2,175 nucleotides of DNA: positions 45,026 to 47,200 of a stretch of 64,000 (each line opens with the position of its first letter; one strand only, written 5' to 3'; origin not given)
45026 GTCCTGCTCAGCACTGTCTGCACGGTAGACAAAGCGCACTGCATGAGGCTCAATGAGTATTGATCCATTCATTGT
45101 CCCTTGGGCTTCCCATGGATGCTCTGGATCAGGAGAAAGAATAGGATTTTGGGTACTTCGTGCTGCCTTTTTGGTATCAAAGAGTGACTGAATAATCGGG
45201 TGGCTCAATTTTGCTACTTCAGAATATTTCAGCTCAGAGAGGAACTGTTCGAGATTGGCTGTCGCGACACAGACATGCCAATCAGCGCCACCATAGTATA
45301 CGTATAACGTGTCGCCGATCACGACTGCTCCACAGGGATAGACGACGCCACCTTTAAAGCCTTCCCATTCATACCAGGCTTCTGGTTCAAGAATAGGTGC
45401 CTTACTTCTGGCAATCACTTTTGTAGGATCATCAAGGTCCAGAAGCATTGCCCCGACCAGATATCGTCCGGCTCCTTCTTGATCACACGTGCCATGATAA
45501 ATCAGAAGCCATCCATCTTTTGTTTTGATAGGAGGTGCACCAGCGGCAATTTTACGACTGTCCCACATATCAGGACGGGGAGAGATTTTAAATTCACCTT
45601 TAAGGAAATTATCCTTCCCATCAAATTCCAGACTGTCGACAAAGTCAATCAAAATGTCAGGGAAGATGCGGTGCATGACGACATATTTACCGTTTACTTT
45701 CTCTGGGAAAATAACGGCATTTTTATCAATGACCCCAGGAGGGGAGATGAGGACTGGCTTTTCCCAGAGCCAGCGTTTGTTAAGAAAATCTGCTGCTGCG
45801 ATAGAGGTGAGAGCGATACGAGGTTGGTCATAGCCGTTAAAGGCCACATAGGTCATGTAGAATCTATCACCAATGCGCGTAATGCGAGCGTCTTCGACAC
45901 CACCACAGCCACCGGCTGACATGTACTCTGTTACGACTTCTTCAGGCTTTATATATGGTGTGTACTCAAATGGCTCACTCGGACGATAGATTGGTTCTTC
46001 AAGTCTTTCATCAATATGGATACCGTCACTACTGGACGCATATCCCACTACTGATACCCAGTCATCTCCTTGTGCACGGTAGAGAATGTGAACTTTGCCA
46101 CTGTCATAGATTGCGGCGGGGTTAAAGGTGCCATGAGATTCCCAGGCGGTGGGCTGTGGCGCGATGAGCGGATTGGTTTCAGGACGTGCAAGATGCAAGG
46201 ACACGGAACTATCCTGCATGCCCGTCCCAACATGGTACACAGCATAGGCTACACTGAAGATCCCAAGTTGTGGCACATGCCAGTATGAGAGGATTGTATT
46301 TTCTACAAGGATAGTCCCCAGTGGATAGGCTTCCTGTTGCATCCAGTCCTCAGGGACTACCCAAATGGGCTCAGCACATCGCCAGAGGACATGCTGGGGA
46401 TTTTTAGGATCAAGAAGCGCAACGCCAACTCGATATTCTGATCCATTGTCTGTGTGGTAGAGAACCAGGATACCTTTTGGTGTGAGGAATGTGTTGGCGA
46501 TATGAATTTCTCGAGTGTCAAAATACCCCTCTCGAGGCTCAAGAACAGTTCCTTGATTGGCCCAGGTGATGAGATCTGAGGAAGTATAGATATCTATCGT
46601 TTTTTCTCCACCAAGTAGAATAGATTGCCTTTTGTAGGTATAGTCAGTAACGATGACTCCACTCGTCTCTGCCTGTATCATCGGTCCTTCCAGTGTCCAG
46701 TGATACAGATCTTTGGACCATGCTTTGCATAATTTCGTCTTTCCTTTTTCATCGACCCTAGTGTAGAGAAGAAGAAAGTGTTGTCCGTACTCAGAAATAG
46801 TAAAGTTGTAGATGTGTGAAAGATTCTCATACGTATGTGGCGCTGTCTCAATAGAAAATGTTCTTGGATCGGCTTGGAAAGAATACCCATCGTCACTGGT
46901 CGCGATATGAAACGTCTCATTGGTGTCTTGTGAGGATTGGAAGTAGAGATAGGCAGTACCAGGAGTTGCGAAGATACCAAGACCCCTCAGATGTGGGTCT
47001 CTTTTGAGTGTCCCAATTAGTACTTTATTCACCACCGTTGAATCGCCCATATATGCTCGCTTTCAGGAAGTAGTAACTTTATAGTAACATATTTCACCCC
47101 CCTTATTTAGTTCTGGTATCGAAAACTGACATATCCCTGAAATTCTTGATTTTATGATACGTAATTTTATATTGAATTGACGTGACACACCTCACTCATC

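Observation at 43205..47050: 1281-aa protein built from three tandem GH130-like modules plus an N-terminal propeller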

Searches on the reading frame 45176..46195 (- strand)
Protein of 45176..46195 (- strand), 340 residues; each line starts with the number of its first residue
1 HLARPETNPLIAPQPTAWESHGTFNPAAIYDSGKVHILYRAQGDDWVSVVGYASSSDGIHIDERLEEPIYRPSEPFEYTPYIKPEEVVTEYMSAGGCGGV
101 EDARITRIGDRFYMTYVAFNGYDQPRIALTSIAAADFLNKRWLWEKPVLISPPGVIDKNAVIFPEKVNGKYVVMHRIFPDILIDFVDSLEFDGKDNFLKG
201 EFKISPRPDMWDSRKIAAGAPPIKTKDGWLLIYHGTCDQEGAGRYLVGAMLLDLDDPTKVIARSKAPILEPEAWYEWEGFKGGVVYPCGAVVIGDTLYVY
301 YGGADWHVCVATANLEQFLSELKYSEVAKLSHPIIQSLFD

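Call 6: search_protein_families(library=pfam, proteins=[window:45176-46195:-], max_evalue=1)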
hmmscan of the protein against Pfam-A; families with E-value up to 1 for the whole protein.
seq(340 aa): 1 family
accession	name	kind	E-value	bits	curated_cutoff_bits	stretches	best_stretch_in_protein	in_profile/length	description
PF04041.19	Glyco_hydro_130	-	2.1e-52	178.5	26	1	21-319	33-315/320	beta-1,4-mannooligosaccharide phosphorylase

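Call 7: search_protein_families(library=ncbifam, proteins=[window:45176-46195:-], max_evalue=1)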
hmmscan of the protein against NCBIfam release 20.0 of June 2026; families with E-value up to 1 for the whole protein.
seq(340 aa): 3 families
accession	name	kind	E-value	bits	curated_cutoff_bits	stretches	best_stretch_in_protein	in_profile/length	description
NF052550.1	BManbPhaseBMBP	equivalog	5e-71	239.5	450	1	2-316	4-292/296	beta-1,2-mannobiose phosphorylase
NF050092.1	BtaManbiosPhlase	equivalog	3.5e-54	184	550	1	99-322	138-350/351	BtaManbiosPhlase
NF058598.1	BetMansidBT3780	equivalog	3.7e-33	115.1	550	1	14-314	53-363/366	beta-1,2-mannosidase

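Call 8: search_solved_structures(query=window:45176-46195:-, max_evalue=0.001, show_alignments=2)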
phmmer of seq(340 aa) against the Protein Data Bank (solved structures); distinct sequences matched with E-value up to 0.001: 18.
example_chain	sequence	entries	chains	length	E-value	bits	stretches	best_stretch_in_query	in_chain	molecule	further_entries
9fj8_A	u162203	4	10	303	3.4e-59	204.1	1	4-315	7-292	1,2-beta-oligomannan phosphorylase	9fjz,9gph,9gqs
7fip_A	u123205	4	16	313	1.1e-56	195.8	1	2-316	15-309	Beta-1,2-mannobiose phosphorylase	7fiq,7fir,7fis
5b0p_A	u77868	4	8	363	1.9e-43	152.2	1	98-332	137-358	Lin0857 protein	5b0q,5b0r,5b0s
9erh_A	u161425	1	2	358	5.3e-38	134.3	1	98-323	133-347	Uhgb_MS mannoside synthase from an unknown human gut bacterium in complex with 1,2-beta-ma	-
9erg_A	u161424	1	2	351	6.9e-38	134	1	98-322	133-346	Uhgb_MS mannoside synthase from an unknown human gut bacterium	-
9eqq_A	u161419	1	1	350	7.2e-38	133.9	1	98-322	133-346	Uhgb_MS mannoside synthase from an unknown human gut bacterium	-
1vkd_A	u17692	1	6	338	1e-32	116.9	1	102-323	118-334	conserved hypothetical protein TM1225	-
4onz_A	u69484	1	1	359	1.5e-27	99.9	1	8-313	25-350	putative glycoside hydrolase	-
5ayd_A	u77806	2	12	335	2.1e-26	96.2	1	6-319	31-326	Beta-1,4-mannooligosaccharide phosphorylase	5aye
3taw_A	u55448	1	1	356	7e-25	91.2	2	166-314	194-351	Hypothetical glycoside hydrolase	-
5a7v_B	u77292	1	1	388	2.3e-24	89.5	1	16-314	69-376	PUTATIVE GLYCOSIDASE PH117-RELATED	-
5a7v_A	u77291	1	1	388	2.3e-24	89.5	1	16-314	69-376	PUTATIVE GLYCOSIDASE PH117-RELATED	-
4udg_A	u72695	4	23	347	1.2e-23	87.1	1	102-315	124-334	UHGB_MP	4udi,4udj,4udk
4udk_E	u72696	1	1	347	1.2e-23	87.1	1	102-315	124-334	UHGB_MP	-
3r67_A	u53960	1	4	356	6.8e-23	84.6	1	14-312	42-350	putative Glycosidase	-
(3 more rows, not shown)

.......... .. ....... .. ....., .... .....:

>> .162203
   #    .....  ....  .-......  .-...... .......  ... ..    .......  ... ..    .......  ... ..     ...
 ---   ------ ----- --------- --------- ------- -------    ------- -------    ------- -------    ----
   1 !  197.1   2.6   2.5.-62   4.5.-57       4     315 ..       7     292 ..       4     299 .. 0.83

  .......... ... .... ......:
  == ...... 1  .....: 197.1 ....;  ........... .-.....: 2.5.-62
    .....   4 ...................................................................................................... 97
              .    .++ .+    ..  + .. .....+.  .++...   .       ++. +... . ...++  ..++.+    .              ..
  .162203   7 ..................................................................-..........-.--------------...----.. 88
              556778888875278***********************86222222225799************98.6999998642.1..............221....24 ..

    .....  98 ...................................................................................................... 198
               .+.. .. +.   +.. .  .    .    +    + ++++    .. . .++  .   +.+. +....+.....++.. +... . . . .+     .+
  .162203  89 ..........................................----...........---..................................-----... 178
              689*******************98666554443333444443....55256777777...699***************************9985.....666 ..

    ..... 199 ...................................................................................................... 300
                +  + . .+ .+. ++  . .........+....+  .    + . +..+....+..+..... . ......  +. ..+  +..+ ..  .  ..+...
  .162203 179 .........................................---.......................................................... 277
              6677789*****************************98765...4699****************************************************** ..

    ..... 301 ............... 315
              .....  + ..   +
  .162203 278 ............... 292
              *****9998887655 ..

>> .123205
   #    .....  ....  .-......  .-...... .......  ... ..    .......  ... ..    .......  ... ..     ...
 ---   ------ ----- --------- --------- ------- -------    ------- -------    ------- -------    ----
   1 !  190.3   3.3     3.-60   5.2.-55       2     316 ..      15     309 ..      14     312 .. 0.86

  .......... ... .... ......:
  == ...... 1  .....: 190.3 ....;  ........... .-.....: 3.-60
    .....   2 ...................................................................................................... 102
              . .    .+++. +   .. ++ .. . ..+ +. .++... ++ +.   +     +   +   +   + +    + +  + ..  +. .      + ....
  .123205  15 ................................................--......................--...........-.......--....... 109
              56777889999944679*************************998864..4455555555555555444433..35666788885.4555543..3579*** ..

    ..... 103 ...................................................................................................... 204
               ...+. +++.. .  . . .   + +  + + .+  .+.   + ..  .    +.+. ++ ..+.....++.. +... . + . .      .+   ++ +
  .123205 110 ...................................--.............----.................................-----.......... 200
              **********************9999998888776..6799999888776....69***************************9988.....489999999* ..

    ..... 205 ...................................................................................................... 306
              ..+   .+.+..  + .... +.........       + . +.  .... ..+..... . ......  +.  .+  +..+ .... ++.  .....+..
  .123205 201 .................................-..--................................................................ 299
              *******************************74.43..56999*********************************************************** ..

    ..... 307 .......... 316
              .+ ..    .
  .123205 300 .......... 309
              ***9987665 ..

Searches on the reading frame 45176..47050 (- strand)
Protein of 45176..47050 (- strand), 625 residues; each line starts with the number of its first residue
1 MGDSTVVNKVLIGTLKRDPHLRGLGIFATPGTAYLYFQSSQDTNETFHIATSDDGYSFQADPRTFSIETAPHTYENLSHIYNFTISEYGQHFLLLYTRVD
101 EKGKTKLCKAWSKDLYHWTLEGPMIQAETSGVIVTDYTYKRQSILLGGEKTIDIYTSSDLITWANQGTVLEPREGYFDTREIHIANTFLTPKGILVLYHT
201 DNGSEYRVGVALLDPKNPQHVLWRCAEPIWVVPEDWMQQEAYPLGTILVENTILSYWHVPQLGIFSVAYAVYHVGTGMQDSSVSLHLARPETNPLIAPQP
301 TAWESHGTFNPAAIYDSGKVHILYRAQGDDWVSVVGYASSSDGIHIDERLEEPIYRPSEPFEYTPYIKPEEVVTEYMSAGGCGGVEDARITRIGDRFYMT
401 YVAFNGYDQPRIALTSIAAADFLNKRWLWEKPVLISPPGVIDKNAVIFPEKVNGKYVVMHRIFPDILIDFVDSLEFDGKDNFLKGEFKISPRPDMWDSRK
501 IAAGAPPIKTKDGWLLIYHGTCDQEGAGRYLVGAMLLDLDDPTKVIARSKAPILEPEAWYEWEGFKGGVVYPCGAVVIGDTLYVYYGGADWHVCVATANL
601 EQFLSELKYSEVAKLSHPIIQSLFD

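Call 57: find_homologous_proteins(query=window:45176-47050:-, max_evalue=0.00001)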
Query window:45176-47050:- (625 aa): 2735 proteins with E <= 0.00001 among 8000 candidates; the best 120 are listed.
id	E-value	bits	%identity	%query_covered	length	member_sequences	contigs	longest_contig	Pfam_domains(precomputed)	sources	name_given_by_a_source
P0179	6.0e-235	800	57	99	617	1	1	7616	PF04041.20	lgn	-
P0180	8.6e-230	783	56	97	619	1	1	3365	PF04041.20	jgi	jgi:beta-1,2-mannobiose phosphorylase / 1,2-beta-oligomannan phosphorylase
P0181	1.0e-226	773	56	98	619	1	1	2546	PF04041.20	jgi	jgi:beta-1,2-mannobiose phosphorylase / 1,2-beta-oligomannan phosphorylase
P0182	1.6e-226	772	56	98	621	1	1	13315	PF04041.20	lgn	-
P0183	3.0e-225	768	56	99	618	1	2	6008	PF22847.3,PF04041.20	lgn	-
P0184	2.2e-222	758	54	98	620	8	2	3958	PF04041.20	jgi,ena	jgi:predicted GH43/DUF377 family glycosyl hydrolase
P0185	1.6e-221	755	54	100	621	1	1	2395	PF04041.20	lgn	-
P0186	1.6e-220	752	56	98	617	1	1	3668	PF22847.3,PF04041.20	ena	-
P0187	2.4e-220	751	55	97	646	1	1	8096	PF22847.3,PF04041.20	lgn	-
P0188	2.5e-220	751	55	99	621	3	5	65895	PF04041.20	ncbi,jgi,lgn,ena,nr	ncbi:MAG: hypothetical protein COU26_03500 [Candidatus Levybacteria bacterium CG10_big_fil_rev_8_21_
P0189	3.0e-219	748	54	98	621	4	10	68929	PF04041.20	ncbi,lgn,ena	-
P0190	4.0e-218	744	54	100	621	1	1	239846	PF22847.3,PF04041.20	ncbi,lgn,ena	-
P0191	3.6e-216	738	53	96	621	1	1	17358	PF04041.20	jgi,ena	-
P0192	5.5e-216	737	54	97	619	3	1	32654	PF04041.20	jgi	jgi:beta-1,2-mannobiose phosphorylase / 1,2-beta-oligomannan phosphorylase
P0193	1.3e-212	726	53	98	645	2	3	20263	PF04041.20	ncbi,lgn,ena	-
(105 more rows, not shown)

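Call 69: predict_structure(alignment_id=A2)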
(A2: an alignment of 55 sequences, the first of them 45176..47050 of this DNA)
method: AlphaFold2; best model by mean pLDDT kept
length: 625 residues; sequences in the alignment: 55
mean_pLDDT: 91.5   pTM: 0.87
mean pLDDT of the five models: 91.5, 91.3, 90.7, 90.2, 90.2
residues with pLDDT >= 90: 498; 70-90: 93; 50-70: 17; < 50: 17
segments of 3 or more residues with pLDDT < 50: 1-15
pLDDT, mean of each block of 10 residues (from residue 1): 34 50 95 95 95 95 96 94 94 96 93 97 88 95 95 96 96 94 95 95 88 97 94 89 94 94 93 64 79 95 92 97 95 96 97 96 86 84 92 98 94 98 97 95 95 98 95 95 96 91 97 97 78 97 96 92 90 96 96 97 93 87 83
secondary structure, 60 per line:
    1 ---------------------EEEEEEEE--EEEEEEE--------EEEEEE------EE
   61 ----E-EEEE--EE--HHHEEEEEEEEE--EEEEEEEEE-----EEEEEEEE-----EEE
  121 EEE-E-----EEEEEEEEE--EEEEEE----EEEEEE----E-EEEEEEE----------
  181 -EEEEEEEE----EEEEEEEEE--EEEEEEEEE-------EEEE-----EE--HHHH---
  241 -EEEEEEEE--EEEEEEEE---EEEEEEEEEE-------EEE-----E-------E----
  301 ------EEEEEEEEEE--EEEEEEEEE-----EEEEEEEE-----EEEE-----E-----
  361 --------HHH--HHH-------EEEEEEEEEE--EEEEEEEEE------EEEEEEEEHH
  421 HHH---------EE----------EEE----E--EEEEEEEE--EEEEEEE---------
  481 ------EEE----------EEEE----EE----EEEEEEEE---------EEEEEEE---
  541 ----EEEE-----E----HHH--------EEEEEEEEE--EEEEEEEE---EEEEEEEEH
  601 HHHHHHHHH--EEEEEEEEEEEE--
elements in order: E22-29 E32-38 E47-52 E67-70 E80-88 E91-99 E105-112 E118-123 E131-139 E142-147 E152-157 E164-170 E182-189 E194-202 E205-213 E221-224 H234-237 E242-249 E252-259 E263-272 E280-282 E307-316 E319-327 E333-340 E346-349 E384-393 E396-404 E411-418 H419-423 E445-447 E455-462 E465-471 E487-489 E500-503 E514-521 E531-537 E545-548 E570-578 E581-588 E592-599 H600-609 E612-623

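Call 71: fold_search(model_id=the predicted structure, library=pdb)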
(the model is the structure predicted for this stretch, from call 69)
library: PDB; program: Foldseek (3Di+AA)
matches with E <= 10: 1037; with E <= 0.001: 466
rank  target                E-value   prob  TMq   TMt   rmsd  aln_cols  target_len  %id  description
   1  7fip_A                9.7e-26  1.00  0.43  0.86   2.7       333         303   38  The native structure of beta-1,2-mannobiose phosphorylase from Thermoanaerobacter sp. (released 2022-01-05)
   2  9fj8_B                2.6e-25  1.00  0.42  0.87   2.5       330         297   40  Teth514_1788 1,2-beta-oligomannan phosphorylase in complex with mannotetraose (released 2025-06-11)
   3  9gph_B                2.6e-25  1.00  0.41  0.86   2.8       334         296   39  Teth514_1788 1,2-beta-oligomannan phosphorylase in complex with mannose (-1) and phosphate (released 2025-09-17)
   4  7fip_B                2.8e-25  1.00  0.43  0.87   2.7       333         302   38  The native structure of beta-1,2-mannobiose phosphorylase from Thermoanaerobacter sp. (released 2022-01-05)
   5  7fip_D                3.4e-25  1.00  0.43  0.87   2.7       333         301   38  The native structure of beta-1,2-mannobiose phosphorylase from Thermoanaerobacter sp. (released 2022-01-05)
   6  7fir_C                3.6e-25  1.00  0.43  0.86   2.7       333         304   38  The crystal structure of beta-1,2-mannobiose phosphorylase in complex with 1,4-mannobiose (released 2022-01-05)
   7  9fj8_A                3.8e-25  1.00  0.42  0.86   2.5       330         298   40  Teth514_1788 1,2-beta-oligomannan phosphorylase in complex with mannotetraose (released 2025-06-11)
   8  9gph_A                6.6e-25  1.00  0.42  0.85   2.7       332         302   39  Teth514_1788 1,2-beta-oligomannan phosphorylase in complex with mannose (-1) and phosphate (released 2025-09-17)
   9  5b0q_A                2.9e-21  1.00  0.41  0.70   4.7       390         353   30  beta-1,2-Mannobiose phosphorylase from Listeria innocua - mannose complex (released 2015-12-02)
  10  4onz                  7.2e-21  1.00  0.42  0.75   4.1       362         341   31  Crystal structure of a putative glycoside hydrolase (BACOVA_02161) from Bacteroides ovatus ATCC 8483 at 1.85 A resolutio (released 2014-02-26)
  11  5b0p_A                9.1e-21  1.00  0.41  0.71   4.7       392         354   29  Beta-1,2-Mannobiose phosphorylase from Listeria innocua - glycerol complex (released 2015-12-02)
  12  5b0p_B                2.9e-20  1.00  0.41  0.70   4.2       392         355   30  Beta-1,2-Mannobiose phosphorylase from Listeria innocua - glycerol complex (released 2015-12-02)
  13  5a7v_A                6.5e-20  1.00  0.41  0.68   5.2       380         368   27  The GH130 family of mannoside phosphorylases contains glycoside hydrolases that target beta-1,2 mannosidic linkages in (released 2015-08-26)
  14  9erg_B                6.8e-20  1.00  0.40  0.71   4.5       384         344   27  Uhgb_MS mannoside synthase from an unknown human gut bacterium in complex with Mannose-1-Phosphate (released 2025-10-08)
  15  9eqq                  7.5e-20  1.00  0.41  0.71   4.5       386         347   27  Uhgb_MS mannoside synthase from an unknown human gut bacterium in complex with Mannose (released 2025-10-08)
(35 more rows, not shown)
